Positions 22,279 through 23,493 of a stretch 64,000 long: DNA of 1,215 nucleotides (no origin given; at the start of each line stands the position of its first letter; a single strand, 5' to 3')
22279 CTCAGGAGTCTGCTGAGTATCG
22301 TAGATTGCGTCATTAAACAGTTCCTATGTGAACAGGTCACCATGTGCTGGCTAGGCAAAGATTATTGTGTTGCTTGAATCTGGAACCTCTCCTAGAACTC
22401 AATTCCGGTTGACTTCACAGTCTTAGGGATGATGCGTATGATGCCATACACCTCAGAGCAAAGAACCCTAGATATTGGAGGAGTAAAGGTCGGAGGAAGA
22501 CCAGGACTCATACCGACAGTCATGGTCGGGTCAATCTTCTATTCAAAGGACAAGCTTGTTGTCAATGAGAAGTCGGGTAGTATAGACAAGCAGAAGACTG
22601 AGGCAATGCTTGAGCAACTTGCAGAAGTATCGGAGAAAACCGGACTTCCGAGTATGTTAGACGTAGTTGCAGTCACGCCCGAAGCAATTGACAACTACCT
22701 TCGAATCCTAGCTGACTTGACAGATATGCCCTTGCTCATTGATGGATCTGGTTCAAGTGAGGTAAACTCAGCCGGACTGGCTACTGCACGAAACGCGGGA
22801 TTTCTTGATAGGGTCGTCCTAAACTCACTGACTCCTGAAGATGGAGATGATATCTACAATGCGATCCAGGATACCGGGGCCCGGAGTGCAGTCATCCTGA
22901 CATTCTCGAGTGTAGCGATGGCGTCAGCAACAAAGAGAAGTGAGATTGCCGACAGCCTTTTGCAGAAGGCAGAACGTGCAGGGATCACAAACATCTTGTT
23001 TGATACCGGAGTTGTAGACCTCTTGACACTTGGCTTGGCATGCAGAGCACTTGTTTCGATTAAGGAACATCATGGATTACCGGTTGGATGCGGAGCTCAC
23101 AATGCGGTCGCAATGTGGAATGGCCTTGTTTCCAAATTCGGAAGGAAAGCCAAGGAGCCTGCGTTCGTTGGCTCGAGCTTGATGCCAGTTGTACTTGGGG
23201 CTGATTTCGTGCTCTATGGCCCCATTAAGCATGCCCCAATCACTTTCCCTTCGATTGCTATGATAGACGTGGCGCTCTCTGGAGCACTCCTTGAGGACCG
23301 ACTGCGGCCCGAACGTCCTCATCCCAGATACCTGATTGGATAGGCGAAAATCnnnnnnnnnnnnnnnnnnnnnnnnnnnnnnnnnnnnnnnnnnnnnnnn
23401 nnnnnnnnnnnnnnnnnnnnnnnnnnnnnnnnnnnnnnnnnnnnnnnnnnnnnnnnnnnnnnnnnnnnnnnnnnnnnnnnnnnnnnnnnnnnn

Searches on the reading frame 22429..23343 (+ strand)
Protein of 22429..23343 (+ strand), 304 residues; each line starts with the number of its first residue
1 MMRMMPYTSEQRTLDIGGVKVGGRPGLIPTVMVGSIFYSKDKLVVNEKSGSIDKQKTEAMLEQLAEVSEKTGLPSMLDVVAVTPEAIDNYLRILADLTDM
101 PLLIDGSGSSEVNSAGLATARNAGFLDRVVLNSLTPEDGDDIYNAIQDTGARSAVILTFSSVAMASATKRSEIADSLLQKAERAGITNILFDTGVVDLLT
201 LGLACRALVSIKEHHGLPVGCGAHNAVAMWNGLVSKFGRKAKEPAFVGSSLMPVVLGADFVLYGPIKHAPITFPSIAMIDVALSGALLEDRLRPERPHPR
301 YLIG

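Call 26: search_protein_families(library=pfam, proteins=[window:22429-23343:+], max_evalue=0.0001)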
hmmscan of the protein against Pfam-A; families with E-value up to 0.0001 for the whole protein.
window:22429-23343:+ (304 aa): 1 family
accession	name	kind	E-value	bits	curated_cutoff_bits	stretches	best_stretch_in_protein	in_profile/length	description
PF02007.24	MtrH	-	1.8e-71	241.2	22.8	1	10-286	2-290/299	Tetrahydromethanopterin S-methyltransferase MtrH subunit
